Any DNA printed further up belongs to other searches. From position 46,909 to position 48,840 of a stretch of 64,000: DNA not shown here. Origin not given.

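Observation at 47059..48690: Hemerythrin fused to a KaiC-like ATPase behind a poly-Lys repeat N-terminus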

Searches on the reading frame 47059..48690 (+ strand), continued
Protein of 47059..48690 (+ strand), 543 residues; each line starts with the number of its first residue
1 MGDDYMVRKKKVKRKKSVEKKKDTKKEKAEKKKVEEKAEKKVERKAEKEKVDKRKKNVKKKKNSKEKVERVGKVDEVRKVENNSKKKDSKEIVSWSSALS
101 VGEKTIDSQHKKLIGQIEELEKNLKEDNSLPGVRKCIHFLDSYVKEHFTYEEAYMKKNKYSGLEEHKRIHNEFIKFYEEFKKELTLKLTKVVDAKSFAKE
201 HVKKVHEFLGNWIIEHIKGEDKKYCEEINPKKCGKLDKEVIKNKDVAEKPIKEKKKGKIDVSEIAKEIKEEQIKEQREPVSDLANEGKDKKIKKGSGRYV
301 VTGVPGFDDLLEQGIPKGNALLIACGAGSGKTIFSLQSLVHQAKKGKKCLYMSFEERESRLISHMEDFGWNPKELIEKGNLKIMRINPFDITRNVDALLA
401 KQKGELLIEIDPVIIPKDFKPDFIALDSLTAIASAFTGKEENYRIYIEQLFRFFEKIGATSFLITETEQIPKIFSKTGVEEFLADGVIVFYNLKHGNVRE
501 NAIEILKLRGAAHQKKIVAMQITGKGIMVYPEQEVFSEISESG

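Call 10: find_encoding_contigs(protein=P0070, flank=6000, max_places=2)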
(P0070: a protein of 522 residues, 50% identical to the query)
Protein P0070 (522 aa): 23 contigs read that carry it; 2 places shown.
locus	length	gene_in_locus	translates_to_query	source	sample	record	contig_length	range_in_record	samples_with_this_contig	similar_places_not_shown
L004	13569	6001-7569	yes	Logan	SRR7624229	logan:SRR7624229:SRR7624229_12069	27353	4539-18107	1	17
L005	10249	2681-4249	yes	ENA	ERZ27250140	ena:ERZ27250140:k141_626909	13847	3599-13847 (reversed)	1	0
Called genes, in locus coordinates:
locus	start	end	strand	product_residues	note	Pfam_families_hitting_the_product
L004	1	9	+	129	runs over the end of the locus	-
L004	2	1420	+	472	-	PF01627:Hpt, PF02895:H-kinase_dim, PF02518:HATPase_c, PF01584:CheW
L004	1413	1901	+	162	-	PF01584:CheW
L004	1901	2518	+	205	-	PF13690:CheX (weak), PF04509:CheC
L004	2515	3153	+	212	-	PF04509:CheC (weak)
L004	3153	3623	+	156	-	PF03975:CheD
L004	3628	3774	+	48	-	-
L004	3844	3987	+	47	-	PF04509:CheC (weak)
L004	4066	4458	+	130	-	-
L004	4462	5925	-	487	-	PF12860:PAS_7 (faint), PF00989:PAS, PF08447:PAS_3 (weak), PF13426:PAS_9, PF00989:PAS, PF13188:PAS_8 (weak), PF08448:PAS_4 (weak), PF13426:PAS_9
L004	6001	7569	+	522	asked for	PF01814:Hemerythrin, PF13481:AAA_25 (weak), PF06745:ATPase, PF07088:GvpD_P-loop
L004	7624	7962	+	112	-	-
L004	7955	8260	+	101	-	-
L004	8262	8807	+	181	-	PF24336:DUF7504 (weak)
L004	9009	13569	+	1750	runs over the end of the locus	PF10633:NPCBM_assoc (faint)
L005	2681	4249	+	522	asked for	PF01814:Hemerythrin, PF13481:AAA_25 (weak), PF06745:ATPase, PF07088:GvpD_P-loop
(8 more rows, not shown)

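Call 11: find_encoding_contigs(protein=P0007, flank=6000, max_places=2)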
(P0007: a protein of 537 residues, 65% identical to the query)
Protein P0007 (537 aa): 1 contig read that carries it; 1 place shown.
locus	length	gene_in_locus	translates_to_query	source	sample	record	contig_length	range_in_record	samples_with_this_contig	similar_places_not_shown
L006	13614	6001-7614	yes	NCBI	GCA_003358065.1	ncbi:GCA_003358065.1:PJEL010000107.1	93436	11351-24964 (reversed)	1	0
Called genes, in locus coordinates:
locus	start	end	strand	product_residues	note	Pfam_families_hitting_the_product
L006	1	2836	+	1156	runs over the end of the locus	PF02743:dCache_1, PF14827:dCache_3, PF00672:HAMP, PF00512:HisKA, PF02518:HATPase_c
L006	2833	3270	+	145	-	-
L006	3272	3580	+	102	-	-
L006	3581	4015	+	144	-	PF01814:Hemerythrin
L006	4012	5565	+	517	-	PF02743:dCache_1 (weak)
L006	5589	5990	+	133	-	PF01814:Hemerythrin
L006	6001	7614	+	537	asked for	PF01814:Hemerythrin, PF06745:ATPase, PF13481:AAA_25 (faint), PF07088:GvpD_P-loop (weak)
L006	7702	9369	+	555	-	PF00989:PAS, PF08447:PAS_3, PF13426:PAS_9 (weak), PF00989:PAS (weak), PF13426:PAS_9, PF13188:PAS_8, PF13426:PAS_9, PF08448:PAS_4, +5 more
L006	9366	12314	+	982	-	PF00497:SBP_bac_3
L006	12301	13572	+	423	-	PF00512:HisKA, PF02518:HATPase_c, PF13589:HATPase_c_3 (weak)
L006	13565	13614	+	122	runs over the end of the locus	PF00072:Response_reg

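Call 12: find_encoding_contigs(protein=P0022, flank=6000, max_places=2)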
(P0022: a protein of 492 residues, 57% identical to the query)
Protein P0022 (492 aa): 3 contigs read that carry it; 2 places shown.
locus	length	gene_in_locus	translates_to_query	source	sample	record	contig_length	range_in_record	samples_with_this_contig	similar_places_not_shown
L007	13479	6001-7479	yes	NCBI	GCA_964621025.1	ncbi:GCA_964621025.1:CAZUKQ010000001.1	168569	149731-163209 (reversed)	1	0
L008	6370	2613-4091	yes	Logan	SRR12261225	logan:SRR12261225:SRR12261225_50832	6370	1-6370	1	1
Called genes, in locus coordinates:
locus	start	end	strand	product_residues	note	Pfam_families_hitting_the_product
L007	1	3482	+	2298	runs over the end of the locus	PF19077:Big_13 (faint), PF15418:DUF4625 (faint), PF10633:NPCBM_assoc (faint)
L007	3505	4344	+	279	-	-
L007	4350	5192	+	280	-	-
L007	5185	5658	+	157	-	-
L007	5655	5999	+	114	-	-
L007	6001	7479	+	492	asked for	PF01814:Hemerythrin, PF06745:ATPase, PF13481:AAA_25 (weak), PF23442:DUF7125 (faint), PF07088:GvpD_P-loop (weak)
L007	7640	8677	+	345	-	PF00682:HMGL-like, PF22617:HCS_D2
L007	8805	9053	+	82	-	-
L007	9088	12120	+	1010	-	PF00133:tRNA-synt_1, PF09334:tRNA-synt_1g, PF06821:Ser_hydrolase, PF00561:Abhydrolase_1 (weak), PF12146:Hydrolase_4 (faint), PF13603:tRNA-synt_1_2, PF00133:tRNA-synt_1, PF08264:Anticodon_1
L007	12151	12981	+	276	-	PF00924:MS_channel_2nd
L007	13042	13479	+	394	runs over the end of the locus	-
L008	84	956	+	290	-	-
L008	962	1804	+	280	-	-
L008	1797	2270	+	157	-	-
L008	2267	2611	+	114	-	-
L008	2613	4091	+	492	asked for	PF01814:Hemerythrin, PF06745:ATPase, PF13481:AAA_25 (weak), PF23442:DUF7125 (faint), PF07088:GvpD_P-loop (weak)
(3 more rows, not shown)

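Call 13: find_encoding_contigs(protein=P0077, flank=6000, max_places=2)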
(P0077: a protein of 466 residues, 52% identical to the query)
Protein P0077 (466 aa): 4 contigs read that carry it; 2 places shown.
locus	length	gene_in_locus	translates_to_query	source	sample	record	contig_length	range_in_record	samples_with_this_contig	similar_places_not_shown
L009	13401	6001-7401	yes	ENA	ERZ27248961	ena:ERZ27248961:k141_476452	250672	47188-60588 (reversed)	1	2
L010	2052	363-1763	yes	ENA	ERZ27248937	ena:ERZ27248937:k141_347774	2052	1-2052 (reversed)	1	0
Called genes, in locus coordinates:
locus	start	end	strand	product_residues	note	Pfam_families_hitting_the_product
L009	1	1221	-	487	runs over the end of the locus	PF00587:tRNA-synt_2b, PF03129:HGTP_anticodon, PF09180:ProRS-C_1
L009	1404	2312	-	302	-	PF00892:EamA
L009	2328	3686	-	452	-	PF02934:GatB_N, PF02637:GatB_Yqey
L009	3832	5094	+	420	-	PF18947:HAMP_2 (faint), PF00672:HAMP, PF00989:PAS, PF13188:PAS_8, PF08448:PAS_4 (weak), PF13426:PAS_9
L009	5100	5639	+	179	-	PF24336:DUF7504, PF06745:ATPase (weak)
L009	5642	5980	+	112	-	-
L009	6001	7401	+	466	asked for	PF01814:Hemerythrin, PF03796:DnaB_C (weak), PF06745:ATPase, PF07088:GvpD_P-loop (weak)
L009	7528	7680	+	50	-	-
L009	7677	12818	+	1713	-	-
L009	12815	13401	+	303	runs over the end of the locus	-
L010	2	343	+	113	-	?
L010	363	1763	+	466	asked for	PF01814:Hemerythrin, PF03796:DnaB_C (weak), PF06745:ATPase, PF07088:GvpD_P-loop (weak)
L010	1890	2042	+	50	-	-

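Call 26: search_solved_structures(query=window:47059-48690:+, max_evalue=0.001, show_alignments=3)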
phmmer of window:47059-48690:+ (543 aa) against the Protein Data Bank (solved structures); distinct sequences matched with E-value up to 0.001: 58.
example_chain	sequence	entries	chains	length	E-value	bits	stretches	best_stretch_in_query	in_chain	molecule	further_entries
8zn5_B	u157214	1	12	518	2.3e-52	181.7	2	301-532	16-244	KaiC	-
8zn6_F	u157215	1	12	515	4.9e-43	150.9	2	300-531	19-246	KaiC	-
8jon_A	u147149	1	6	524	7.7e-42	146.9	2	300-531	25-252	Circadian clock oscillator protein KaiC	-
5jwq_A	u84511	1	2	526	7.3e-41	143.7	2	298-531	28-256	Circadian clock protein kinase KaiC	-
7dy1_A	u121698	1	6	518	2.6e-40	141.9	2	298-531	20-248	Circadian clock protein kinase KaiC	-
4o0m_A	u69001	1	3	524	2.7e-40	141.8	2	298-531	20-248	Circadian clock protein kinase KaiC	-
8zn7_D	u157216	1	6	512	3.8e-40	141.3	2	300-531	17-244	KaiC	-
7x1z_A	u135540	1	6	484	9.2e-39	136.8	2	302-531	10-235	Circadian clock oscillator protein KaiC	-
9ofh_A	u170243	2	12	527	1.2e-38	136.4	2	302-531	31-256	Circadian clock oscillator protein KaiC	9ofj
3s1a_A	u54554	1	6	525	1.2e-38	136.4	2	302-531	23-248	Circadian clock protein kinase kaiC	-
7s65_A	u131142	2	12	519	1.7e-38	135.9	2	302-531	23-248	Circadian clock protein kinase KaiC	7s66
4ijm_A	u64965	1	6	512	1.8e-38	135.8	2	302-531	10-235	Circadian clock protein kinase KaiC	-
3k09_A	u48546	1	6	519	3.8e-38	134.8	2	302-531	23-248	Circadian clock protein kinase kaiC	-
7dyk_A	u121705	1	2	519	4.4e-38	134.5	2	302-531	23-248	Circadian clock protein kinase KaiC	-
7dyi_A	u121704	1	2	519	4.5e-38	134.5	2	302-531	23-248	Circadian clock protein kinase KaiC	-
4tl6_A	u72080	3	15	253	1.4e-27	99.9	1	302-531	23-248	Circadian clock protein kinase KaiC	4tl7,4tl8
4tlb_A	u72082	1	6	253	6.9e-27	97.6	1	302-531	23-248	Circadian clock protein kinase KaiC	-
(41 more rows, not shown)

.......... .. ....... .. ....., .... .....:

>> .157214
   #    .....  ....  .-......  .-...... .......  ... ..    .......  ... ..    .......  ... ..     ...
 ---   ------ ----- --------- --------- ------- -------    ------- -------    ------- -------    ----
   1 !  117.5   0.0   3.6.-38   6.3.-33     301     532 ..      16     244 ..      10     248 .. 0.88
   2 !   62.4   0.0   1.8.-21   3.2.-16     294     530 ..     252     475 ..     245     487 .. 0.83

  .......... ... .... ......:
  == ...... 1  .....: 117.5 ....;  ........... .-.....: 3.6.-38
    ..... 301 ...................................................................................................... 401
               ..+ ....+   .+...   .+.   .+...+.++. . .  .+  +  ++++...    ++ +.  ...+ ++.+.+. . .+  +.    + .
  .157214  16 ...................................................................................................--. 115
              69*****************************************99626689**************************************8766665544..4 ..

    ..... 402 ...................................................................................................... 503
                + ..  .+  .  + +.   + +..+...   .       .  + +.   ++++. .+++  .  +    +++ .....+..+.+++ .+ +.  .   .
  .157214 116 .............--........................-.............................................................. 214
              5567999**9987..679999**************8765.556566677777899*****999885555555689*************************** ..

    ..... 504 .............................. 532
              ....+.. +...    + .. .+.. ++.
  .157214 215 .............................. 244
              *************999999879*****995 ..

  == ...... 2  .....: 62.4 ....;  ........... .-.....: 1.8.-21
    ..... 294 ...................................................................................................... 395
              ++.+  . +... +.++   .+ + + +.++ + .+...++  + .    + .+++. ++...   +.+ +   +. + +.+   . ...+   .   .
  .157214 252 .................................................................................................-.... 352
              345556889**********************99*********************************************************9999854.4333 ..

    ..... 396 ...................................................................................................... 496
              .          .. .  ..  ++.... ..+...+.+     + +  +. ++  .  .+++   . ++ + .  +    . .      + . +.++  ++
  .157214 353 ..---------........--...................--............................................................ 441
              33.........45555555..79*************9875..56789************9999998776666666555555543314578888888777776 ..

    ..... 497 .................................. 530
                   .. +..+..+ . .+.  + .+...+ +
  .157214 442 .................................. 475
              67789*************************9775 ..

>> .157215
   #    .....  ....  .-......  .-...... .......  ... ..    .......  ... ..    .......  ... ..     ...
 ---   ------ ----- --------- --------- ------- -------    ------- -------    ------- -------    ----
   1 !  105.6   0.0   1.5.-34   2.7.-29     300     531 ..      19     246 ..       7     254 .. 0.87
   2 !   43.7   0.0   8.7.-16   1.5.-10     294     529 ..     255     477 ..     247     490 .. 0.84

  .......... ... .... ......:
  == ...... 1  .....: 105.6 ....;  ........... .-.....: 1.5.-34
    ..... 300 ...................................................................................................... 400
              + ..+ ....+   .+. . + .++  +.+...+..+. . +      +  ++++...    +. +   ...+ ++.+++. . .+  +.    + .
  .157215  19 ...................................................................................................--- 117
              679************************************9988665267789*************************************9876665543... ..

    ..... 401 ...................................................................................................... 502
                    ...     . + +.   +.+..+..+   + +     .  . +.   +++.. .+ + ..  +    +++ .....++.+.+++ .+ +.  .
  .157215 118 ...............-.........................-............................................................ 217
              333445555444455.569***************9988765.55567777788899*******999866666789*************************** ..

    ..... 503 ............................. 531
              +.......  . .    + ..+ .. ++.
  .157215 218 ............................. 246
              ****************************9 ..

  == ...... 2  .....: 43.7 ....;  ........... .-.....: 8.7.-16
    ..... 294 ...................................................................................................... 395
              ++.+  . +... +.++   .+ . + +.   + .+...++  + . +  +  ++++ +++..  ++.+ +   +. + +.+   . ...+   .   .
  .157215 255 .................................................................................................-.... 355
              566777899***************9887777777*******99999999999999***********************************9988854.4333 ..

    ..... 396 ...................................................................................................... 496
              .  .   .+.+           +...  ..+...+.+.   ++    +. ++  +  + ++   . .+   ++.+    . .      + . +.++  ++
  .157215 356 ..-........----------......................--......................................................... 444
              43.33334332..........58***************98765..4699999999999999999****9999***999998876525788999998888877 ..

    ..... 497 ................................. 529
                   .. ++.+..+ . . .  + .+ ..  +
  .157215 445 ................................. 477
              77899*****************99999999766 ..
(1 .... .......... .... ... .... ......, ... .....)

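Call 27: find_related_loci(query=A1, collection=genome_contigs, flank=6000)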
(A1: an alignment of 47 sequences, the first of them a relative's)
Query A1 (543 aa) in genome_contigs; peptide patterns used: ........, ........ (x = any residue, [..] = any of these).
599 stretches matched a pattern (row limit reached: there are more); 382 encode a relative of the query (tblastn E <= 1e-3); the best 80 are kept; 80 distinct loci.
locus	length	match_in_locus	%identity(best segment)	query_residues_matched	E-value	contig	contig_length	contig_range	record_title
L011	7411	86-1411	68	93-543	0e+0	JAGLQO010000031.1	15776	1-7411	MAG: Candidatus Pacearchaeota archaeon isolate RS_8_59 ROV157_8.bin.59.fa_31, whole genome shotgun sequence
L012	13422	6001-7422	57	80-539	1e-170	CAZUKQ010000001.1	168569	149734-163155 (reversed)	MAG TPA_asm: Candidatus Woesearchaeota archaeon isolate SRP272421_co2_99 genome assembly, contig: NODE_46_length_168569_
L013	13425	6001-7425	54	79-539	2e-165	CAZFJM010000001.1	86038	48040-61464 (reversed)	MAG TPA_asm: Candidatus Woesearchaeota archaeon isolate SRP272421_co1_46 genome assembly, contig: NODE_318_length_86038_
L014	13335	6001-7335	60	90-539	3e-164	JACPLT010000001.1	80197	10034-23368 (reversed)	MAG: Candidatus Pacearchaeota archaeon isolate NC_groundwater_528_Ag_S-0.1um_33_10 S35_SO-1_scaffold_92266, whole genome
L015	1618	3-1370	58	79-540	4e-179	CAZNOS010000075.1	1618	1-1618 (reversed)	MAG TPA_asm: Candidatus Woesearchaeota archaeon isolate SRP272421_co2_401 genome assembly, contig: NODE_349968_length_16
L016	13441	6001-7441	79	92-542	3e-160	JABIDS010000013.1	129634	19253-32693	MAG: archaeon isolate SI048_bin8 k141_756998, whole genome shotgun sequence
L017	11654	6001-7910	54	90-539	9e-159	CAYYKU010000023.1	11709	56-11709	MAG TPA_asm: Candidatus Woesearchaeota archaeon isolate SRP178699_co1_25 genome assembly, contig: NODE_7420_length_11709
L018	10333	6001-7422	53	95-537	2e-154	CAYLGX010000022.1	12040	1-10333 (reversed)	MAG TPA_asm: Candidatus Woesearchaeota archaeon isolate SRP272421_co3_79 genome assembly, contig: NODE_15667_length_1204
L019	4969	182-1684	50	55-537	1e-156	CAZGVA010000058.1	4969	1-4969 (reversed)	MAG TPA_asm: Candidatus Woesearchaeota archaeon isolate SRP104257_co1_408 genome assembly, contig: NODE_17840_length_496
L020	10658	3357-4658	56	93-540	6e-154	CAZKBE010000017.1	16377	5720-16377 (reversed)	MAG TPA_asm: Candidatus Woesearchaeota archaeon isolate SRP272421_co4_444 genome assembly, contig: NODE_9286_length_1637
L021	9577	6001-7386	53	95-541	5e-153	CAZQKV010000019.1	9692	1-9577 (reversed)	MAG TPA_asm: Candidatus Woesearchaeota archaeon isolate binchicken_co89_660 genome assembly, contig: NODE_14320_length_9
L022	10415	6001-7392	54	85-540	1e-152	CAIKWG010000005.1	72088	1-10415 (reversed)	uncultured archaeon isolate MJ-time_bin-4269 genome assembly, contig: bin-4269:05/56, whole genome shotgun sequence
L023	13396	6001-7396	79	92-539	9e-146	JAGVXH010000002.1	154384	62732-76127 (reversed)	Candidatus Pacearchaeota archaeon isolate RIFOXYB2_FULL_43_25 rifoxyb2_full_scaffold_38, whole genome shotgun sequence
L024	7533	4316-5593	57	95-539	9e-145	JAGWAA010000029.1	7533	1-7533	Candidatus Woesearchaeota archaeon isolate RIFOXYA1_FULL_29_14 rifoxya1_full_scaffold_3364, whole genome shotgun sequenc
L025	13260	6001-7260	52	93-539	1e-143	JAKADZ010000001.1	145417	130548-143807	MAG: Nanoarchaeota archaeon isolate WY1.bin114 NODE_161_length_145417_cov_5.093627, whole genome shotgun sequence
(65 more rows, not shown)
